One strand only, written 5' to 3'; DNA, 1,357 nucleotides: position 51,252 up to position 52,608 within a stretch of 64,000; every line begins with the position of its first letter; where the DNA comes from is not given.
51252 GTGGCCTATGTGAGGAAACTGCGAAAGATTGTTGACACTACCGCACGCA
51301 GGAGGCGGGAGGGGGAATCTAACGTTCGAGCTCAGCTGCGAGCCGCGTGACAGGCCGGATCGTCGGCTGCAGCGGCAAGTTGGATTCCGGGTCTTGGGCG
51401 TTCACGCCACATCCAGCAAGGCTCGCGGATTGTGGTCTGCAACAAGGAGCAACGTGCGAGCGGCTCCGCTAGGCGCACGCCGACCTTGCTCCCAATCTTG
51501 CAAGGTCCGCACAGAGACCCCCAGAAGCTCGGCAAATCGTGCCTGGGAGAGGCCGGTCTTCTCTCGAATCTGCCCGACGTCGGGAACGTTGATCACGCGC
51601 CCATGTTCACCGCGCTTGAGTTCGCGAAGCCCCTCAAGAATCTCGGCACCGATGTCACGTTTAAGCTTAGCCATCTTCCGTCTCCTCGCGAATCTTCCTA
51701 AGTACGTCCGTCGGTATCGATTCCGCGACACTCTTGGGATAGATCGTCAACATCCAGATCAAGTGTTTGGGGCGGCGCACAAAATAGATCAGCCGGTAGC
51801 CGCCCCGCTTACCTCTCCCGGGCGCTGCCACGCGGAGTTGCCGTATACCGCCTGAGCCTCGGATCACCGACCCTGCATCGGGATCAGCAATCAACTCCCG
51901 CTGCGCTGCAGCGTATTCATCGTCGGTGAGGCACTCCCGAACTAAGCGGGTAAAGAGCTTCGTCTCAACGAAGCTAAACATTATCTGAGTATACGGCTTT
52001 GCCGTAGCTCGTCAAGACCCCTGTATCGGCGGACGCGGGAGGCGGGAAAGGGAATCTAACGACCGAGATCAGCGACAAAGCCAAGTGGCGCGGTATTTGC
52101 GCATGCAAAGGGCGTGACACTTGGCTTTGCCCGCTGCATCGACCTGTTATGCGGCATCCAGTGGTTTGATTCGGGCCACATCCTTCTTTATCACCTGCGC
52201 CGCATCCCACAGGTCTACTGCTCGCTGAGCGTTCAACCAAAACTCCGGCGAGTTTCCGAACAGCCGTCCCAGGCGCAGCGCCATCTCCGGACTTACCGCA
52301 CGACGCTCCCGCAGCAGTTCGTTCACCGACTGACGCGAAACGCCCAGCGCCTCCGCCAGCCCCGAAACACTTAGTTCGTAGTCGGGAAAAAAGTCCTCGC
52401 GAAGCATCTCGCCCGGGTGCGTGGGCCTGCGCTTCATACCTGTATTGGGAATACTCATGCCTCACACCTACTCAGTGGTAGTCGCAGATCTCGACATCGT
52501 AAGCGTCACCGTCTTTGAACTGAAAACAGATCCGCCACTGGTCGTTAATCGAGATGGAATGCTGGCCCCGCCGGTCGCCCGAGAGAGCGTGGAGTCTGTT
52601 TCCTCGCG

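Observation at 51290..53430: Decayed chromosomal integron inserted between menC and the convergent hydrolase/menE unit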

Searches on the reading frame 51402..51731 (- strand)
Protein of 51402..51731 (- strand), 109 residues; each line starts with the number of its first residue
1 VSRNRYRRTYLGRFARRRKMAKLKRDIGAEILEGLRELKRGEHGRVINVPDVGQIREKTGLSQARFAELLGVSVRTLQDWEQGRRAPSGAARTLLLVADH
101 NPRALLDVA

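Call 4: search_protein_families(library=pfam, proteins=[window:51402-51731:-], max_evalue=0.01)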
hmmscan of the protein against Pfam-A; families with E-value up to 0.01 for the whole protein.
window:51402-51731:- (109 aa): 8 families
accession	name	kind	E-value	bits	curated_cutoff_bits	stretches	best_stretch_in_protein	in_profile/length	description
PF01381.28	HTH_3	-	1.4e-10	41.4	23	1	54-89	3-38/55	Helix-turn-helix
PF13560.12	HTH_31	-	1.2e-08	35.6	27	1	54-90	8-45/64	Helix-turn-helix domain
PF15731.11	MqsA_antitoxin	-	4.8e-07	30.4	30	1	14-105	36-127/131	Antitoxin component of bacterial toxin-antitoxin system, MqsA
PF20432.4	Xre-like-HTH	-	1.7e-05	25.4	25.8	1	54-85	17-47/63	Antitoxin Xre-like helix-turn-helix domain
PF12844.13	HTH_19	-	0.0017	18.7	30.2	1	54-94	6-44/64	Helix-turn-helix domain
PF13518.12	HTH_28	-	0.002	18.6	25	1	60-86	12-38/52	Helix-turn-helix domain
PF13384.12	HTH_23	-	0.005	17.1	24.6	0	59-80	16-37/50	Homeodomain-like domain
PF00376.29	MerR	-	0.0064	16.7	28.2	1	66-82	5-21/38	MerR family regulatory protein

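Call 8: search_protein_families(library=ncbifam, proteins=[window:51402-51731:-], max_evalue=0.01)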
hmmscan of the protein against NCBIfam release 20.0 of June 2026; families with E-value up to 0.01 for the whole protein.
window:51402-51731:- (109 aa): 10 families
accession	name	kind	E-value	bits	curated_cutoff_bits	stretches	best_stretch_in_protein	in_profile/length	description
TIGR03830.1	CxxCG_CxxCG_HTH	subfamily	1.8e-12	47.1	61.8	1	29-107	48-125/127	type II TA system antitoxin MqsA family protein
NF041265.1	NadS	equivalog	1.2e-11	44.7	60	1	45-104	28-87/94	NadS family protein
NF007481.0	PRK10072.1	equivalog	4.6e-11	43.1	110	1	47-103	33-89/96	HTH-type transcriptional regulator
NF040522.1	VC1465_fam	subfamily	2.5e-07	30.7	70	1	55-85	4-34/111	VC1465 family Xer recombination activation factor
TIGR03070.1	couple_hipB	subfamily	1.2e-06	28.4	71.65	1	54-86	9-41/58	type II toxin-antitoxin system Y4mF family antitoxin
NF041951.1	phage_RstR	subfamily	2.9e-05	24.3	80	1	54-88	9-43/108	RstR family transcriptional repressor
NF047542.1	telomere_Tap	equivalog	3.9e-05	22.6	600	1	54-92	24-62/695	telomere-associated protein Tap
NF007257.0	PRK09706.1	subfamily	0.00084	19.2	101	1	54-90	12-48/135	transcriptional repressor DicA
NF007408.0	PRK09943.1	equivalog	0.0023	17.5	211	1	52-91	12-51/185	HTH-type transcriptional regulator PuuR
NF003162.0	PRK04140.1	equivalog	0.0023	17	263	1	52-88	131-167/317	transcriptional regulator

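Call 28: find_encoding_contigs(protein=window:51402-51674:-, flank=10000, max_places=10)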
Protein window:51402-51674:- (90 aa): 5 contigs read that carry it; 5 places shown.
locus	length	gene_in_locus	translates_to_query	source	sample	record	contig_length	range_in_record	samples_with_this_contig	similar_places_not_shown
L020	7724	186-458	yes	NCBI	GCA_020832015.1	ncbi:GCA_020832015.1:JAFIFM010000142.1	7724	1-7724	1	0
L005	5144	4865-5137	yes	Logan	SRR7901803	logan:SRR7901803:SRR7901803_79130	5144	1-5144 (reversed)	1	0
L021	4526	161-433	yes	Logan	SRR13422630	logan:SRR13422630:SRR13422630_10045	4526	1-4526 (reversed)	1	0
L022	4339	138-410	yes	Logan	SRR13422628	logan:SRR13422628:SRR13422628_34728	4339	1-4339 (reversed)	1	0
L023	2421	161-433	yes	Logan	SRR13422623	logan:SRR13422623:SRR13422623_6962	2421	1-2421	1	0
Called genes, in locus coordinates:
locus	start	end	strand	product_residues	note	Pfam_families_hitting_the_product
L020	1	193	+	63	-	?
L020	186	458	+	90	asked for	PF15731:MqsA_antitoxin (weak), PF01381:HTH_3, PF13560:HTH_31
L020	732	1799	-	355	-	PF02746:MR_MLE_N, PF13378:MR_MLE_C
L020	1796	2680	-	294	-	PF01040:UbiA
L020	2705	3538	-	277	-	PF00378:ECH_1, PF16113:ECH_2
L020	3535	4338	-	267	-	PF00561:Abhydrolase_1, PF00975:Thioesterase, PF12146:Hydrolase_4, PF12697:Abhydrolase_6, PF00756:Esterase (weak)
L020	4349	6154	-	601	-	PF02776:TPP_enzyme_N, PF16582:TPP_enzyme_M_2, PF02775:TPP_enzyme_C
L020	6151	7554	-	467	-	PF00425:Chorismate_bind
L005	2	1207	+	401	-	?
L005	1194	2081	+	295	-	PF08894:DUF1838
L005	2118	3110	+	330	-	PF00756:Esterase (weak), PF03403:PAF-AH_p_II (faint), PF06342:DUF1057 (weak), PF00561:Abhydrolase_1, PF00975:Thioesterase, PF07819:PGAP1 (weak), PF12146:Hydrolase_4, PF12697:Abhydrolase_6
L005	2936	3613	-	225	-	PF13495:Phage_int_SAM_4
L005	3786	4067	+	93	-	PF05015:HigB-like_toxin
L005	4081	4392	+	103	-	PF15943:YdaS_toxin (faint), PF01381:HTH_3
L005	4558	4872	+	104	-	PF06296:RelE (weak)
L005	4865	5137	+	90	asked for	PF15731:MqsA_antitoxin (weak), PF01381:HTH_3, PF13560:HTH_31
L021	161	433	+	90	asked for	PF15731:MqsA_antitoxin (weak), PF01381:HTH_3, PF13560:HTH_31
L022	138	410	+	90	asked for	PF15731:MqsA_antitoxin (weak), PF01381:HTH_3, PF13560:HTH_31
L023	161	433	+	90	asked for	PF15731:MqsA_antitoxin (weak), PF01381:HTH_3, PF13560:HTH_31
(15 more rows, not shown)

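Call 51: search_solved_structures(query=window:51402-51674:-, max_evalue=0.01)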
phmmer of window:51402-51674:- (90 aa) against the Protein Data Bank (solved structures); distinct sequences matched with E-value up to 0.01: 7.
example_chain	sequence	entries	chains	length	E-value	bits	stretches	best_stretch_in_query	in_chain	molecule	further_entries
5j9i_A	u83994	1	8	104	1.8e-11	47.2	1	28-89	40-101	Antitoxin igA-2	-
9tv9_A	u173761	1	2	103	1.8e-11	47.2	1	28-87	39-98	Antitoxin HigA-2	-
5jaa_A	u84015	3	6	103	2e-11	47.1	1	28-89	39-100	Antitoxin igA-2 | Antitoxin HigA-2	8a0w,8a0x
2ppx_A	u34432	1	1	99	0.00013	25.4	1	29-83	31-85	Uncharacterized protein Atu1735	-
8tac_A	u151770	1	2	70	0.00013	25.3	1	32-70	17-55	DBP48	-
3fmy_A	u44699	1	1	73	0.0049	20.3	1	33-88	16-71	HTH-type transcriptional regulator MQSA (ygiT/b3021)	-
7xi5_A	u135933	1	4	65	0.0061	20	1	34-72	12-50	Transcriptional regulator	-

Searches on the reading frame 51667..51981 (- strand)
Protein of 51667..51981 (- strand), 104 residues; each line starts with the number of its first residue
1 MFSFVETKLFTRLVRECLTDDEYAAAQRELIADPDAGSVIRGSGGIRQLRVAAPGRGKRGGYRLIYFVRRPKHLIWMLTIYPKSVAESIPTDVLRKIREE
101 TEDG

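Call 4: search_protein_families(library=pfam, proteins=[window:51667-51981:-], max_evalue=0.01)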
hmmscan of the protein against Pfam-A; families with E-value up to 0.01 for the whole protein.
window:51667-51981:- (104 aa): 1 family
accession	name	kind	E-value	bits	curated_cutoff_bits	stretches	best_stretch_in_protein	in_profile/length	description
PF06296.18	RelE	-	1.1e-06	29.3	27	1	7-98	6-94/120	RelE toxin of RelE / RelB toxin-antitoxin system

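Call 8: search_protein_families(library=ncbifam, proteins=[window:51667-51981:-], max_evalue=0.01)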
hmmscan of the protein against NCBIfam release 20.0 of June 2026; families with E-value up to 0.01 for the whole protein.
window:51667-51981:- (104 aa): 0 families

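Call 50: search_solved_structures(query=window:51667-51981:-, max_evalue=0.01)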
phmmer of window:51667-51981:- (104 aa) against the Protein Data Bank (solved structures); distinct sequences matched with E-value up to 0.01: 5.
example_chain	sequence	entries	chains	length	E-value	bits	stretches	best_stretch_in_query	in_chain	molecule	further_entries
5ja9_C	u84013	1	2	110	3.1e-20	75.3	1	4-88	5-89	Toxin HigB-2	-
5ja8_A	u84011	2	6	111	3.2e-20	75.3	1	4-88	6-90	Toxin HigB-2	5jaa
8a0x_C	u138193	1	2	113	3.4e-20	75.2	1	4-88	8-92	Toxin HigB-2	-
5mje_A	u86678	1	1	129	5e-20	74.7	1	4-88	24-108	Cytotoxic translational repressor of toxin-antitoxin stability system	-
9tv9_C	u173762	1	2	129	2.6e-19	72.4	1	4-88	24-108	Toxin HigB-2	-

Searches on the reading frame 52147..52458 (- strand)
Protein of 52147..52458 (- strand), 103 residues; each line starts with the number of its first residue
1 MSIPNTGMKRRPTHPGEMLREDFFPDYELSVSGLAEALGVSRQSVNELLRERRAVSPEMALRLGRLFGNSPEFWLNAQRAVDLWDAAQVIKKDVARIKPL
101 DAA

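Call 4: search_protein_families(library=pfam, proteins=[window:52147-52458:-], max_evalue=0.01)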
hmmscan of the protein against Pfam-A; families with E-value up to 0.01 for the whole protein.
window:52147-52458:- (103 aa): 4 families
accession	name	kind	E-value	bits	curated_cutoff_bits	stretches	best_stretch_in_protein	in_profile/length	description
PF01381.28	HTH_3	-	1.4e-07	31.9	23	1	29-73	10-54/55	Helix-turn-helix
PF15943.11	YdaS_toxin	-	5.8e-06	26.5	30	1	32-65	12-45/65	Bacterial toxin YdaS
PF13560.12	HTH_31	-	6.9e-06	26.7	27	1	29-71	15-58/64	Helix-turn-helix domain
PF12802.13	MarR_2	-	0.0035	17.9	27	1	25-50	18-42/61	MarR family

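Call 8: search_protein_families(library=ncbifam, proteins=[window:52147-52458:-], max_evalue=0.01)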
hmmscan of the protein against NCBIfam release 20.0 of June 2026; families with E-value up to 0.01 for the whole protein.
window:52147-52458:- (103 aa): 2 families
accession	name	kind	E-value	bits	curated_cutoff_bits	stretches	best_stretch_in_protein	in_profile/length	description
TIGR02607.1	antidote_HigA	equivalog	1.9e-30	104.5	47.7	1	9-88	1-80/81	HigA family addiction module antitoxin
NF003162.0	PRK04140.1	equivalog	0.00011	21.4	263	1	26-69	137-180/317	transcriptional regulator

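Call 53: search_solved_structures(query=window:52147-52458:-, max_evalue=0.01)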
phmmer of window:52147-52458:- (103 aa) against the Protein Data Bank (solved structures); distinct sequences matched with E-value up to 0.01: 12.
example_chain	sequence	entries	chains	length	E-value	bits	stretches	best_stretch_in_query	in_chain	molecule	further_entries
7csv_A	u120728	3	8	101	1.4e-20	76.8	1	10-94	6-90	HTH cro/C1-type domain-containing protein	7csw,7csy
6jpi_A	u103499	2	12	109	1.8e-20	76.4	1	10-94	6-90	HTH cro/C1-type domain-containing protein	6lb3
6f8s_A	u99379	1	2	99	2.1e-20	76.2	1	10-88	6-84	XRE family transcriptional regulator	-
6f8h_A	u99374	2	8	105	2.4e-20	76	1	10-88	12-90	XRE family transcriptional regulator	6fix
3cec_A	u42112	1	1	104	6.1e-20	74.7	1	11-97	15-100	Putative antidote protein of plasmid maintenance system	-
2eby_A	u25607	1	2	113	3.2e-17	66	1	9-90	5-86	Putative HTH-type transcriptional regulator ybaQ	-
3trb_A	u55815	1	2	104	1.3e-14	57.6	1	9-94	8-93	Virulence-associated protein I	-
2icp_A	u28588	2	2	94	8e-11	45.4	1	13-99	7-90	antitoxin higa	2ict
4mcx_A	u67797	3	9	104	3.7e-10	43.3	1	11-85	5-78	Antidote protein | Antitoxin HigA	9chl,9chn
6chv_A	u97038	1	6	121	3.7e-10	43.3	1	11-85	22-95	Antitoxin HigA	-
6cf1_A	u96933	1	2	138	5.3e-10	42.8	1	11-85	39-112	Antitoxin HigA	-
4mct_A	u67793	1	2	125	5.8e-10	42.7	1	11-85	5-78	Antidote protein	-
